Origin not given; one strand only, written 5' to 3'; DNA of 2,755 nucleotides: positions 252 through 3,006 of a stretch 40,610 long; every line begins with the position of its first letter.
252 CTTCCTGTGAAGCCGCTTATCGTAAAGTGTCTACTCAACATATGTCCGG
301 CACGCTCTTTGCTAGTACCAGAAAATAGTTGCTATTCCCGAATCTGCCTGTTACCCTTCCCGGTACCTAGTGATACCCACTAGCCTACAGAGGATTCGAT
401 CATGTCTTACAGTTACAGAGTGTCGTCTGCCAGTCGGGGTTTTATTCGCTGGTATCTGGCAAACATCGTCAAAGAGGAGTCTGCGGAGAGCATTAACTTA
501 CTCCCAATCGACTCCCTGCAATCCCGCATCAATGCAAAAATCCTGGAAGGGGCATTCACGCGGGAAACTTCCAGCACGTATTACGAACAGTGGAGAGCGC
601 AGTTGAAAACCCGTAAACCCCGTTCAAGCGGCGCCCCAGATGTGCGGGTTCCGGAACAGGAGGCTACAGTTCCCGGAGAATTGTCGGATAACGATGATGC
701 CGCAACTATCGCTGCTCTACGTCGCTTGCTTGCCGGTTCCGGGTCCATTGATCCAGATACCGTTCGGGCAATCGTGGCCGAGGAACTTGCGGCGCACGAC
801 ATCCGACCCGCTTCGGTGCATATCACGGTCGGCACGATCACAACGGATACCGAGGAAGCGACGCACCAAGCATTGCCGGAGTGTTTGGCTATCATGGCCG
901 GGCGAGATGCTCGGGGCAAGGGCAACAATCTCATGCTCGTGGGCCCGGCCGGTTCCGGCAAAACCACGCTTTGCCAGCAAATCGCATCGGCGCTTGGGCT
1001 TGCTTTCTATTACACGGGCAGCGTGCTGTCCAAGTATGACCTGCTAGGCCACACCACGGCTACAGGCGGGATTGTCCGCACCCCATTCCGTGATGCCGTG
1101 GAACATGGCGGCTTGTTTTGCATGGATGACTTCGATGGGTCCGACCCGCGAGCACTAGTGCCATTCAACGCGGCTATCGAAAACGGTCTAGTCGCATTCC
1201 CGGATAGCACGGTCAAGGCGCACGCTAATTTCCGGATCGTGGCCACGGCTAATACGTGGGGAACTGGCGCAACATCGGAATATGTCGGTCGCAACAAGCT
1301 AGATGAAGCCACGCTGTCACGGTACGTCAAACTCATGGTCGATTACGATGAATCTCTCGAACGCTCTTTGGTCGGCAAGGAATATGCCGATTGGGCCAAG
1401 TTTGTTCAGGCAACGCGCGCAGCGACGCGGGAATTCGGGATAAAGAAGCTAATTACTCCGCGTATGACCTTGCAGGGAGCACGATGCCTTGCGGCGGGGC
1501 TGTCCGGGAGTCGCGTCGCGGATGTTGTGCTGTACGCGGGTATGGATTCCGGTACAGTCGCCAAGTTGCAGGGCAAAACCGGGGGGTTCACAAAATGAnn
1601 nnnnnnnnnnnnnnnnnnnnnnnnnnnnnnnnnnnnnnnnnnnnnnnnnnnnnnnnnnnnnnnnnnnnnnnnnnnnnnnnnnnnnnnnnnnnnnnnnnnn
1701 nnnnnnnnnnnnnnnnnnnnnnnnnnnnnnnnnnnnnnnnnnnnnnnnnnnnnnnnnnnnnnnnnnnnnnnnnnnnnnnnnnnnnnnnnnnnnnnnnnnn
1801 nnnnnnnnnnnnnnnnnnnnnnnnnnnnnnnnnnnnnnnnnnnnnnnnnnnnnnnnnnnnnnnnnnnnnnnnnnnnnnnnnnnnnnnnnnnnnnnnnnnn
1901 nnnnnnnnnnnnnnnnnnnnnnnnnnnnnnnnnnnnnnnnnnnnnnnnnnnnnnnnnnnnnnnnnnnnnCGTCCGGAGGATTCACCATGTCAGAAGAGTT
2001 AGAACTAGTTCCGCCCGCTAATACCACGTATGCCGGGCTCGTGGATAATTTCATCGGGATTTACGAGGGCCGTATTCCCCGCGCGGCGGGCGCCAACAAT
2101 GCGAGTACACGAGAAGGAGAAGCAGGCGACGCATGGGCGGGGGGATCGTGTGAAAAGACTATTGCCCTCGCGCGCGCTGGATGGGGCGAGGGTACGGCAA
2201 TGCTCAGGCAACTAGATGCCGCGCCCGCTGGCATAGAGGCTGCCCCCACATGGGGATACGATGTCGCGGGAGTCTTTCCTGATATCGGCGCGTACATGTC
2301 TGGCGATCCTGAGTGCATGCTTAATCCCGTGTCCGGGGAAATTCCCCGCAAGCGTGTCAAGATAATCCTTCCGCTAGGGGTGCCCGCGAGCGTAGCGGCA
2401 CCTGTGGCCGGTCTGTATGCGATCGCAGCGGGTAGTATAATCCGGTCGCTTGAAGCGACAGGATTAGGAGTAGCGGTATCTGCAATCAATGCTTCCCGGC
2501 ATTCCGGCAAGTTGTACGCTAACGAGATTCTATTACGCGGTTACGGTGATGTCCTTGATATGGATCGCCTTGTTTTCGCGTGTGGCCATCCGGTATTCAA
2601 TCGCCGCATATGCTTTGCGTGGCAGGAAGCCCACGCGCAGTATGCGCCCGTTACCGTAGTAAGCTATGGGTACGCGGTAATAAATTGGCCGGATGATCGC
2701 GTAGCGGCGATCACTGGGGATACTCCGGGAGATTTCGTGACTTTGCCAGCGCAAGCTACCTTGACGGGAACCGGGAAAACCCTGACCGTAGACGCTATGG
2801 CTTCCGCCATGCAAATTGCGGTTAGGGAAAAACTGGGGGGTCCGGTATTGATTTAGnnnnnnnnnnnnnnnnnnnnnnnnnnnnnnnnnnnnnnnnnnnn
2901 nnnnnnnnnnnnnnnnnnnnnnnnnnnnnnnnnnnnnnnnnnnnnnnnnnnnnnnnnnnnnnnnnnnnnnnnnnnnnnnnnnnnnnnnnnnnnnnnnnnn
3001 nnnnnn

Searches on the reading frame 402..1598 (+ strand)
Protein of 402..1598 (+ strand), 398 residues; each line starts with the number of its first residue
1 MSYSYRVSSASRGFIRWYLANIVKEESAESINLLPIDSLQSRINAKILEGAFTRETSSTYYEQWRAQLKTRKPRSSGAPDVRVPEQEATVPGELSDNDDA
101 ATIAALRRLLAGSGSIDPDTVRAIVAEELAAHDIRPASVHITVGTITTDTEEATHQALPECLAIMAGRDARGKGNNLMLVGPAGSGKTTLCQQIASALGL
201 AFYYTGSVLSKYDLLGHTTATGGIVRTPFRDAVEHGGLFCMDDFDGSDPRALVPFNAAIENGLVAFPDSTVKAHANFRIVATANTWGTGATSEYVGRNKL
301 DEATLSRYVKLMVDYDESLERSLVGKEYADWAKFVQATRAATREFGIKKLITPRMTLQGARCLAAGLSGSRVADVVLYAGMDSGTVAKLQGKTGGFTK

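Call 13: search_protein_families(library=phrogs, proteins=[window:402-1598:+])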
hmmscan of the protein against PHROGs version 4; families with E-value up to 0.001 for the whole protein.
window:402-1598:+ (398 aa): 8 families
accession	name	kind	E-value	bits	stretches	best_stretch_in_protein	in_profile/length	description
phrog_249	-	moron, auxiliary metabolic gene and host takeover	4.3e-49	168.8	1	128-390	86-364/380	porphyrin biosynthesis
phrog_16448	-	other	7.2e-11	42.1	1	130-319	406-597/680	ATPase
phrog_168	-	DNA, RNA and nucleotide metabolism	1.3e-07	32.6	1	172-316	40-157/314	clamp loader of DNA polymerase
phrog_3757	-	unknown function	3.5e-05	24.4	1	175-219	127-171/367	-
phrog_4339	-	unknown function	6.5e-05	23.2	1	175-202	52-79/552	-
phrog_296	-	integration and excision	6.6e-05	22.8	1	106-205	257-348/626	DNA transposition protein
phrog_15585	-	unknown function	0.00043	19.7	1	160-202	336-377/793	-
phrog_325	-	DNA, RNA and nucleotide metabolism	0.0006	19.2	1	167-199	488-515/986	Dda-like helicase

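Call 69: search_protein_families(library=pfam, proteins=[window:402-1598:+], max_evalue=0.001)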
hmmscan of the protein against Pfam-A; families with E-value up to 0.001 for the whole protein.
window:402-1598:+ (398 aa): 10 families
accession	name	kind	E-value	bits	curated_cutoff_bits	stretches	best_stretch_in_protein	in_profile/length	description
PF07728.20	AAA_5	-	1.1e-10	42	22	1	176-307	1-138/139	AAA domain (dynein-related subfamily)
PF00004.35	AAA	-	5.8e-07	30.5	21.2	1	177-285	1-110/131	ATPase family associated with various cellular activities (AAA)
PF13191.12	AAA_16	-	3.7e-06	28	32.6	1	165-201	15-51/167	AAA ATPase domain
PF13207.12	AAA_17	-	6.5e-06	26.9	27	1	180-210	1-31/136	AAA domain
PF01078.27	Mg_chelatase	-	3.7e-05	23.7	20.3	0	174-198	22-46/207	Magnesium chelatase, subunit ChlI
PF02224.24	Cytidylate_kin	-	0.0003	21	26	1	181-208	5-32/211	Cytidylate kinase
PF00493.29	MCM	-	0.00047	19.8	23.3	1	170-287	54-175/224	MCM P-loop domain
PF13401.12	AAA_22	-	0.00092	20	27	0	174-199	5-30/130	AAA domain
PF05496.18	RuvB_N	-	0.00093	19.4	27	0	163-206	22-65/159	Holliday junction DNA helicase RuvB P-loop domain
PF25199.1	nSTAND_NTPase5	-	0.00094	19.5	34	0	168-198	35-65/145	Novel STAND NTPase 5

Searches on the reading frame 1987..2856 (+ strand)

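Call 68: search_protein_families(library=pfam, proteins=[window:1987-2856:+], max_evalue=0.001)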
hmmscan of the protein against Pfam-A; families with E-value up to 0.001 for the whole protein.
window:1987-2856:+ (289 aa): 1 family
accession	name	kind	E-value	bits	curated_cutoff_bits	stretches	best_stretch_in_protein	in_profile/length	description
PF23822.1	DUF7192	-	9.9e-16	58.3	27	1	58-223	54-230/281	Domain of unknown function (DUF7192)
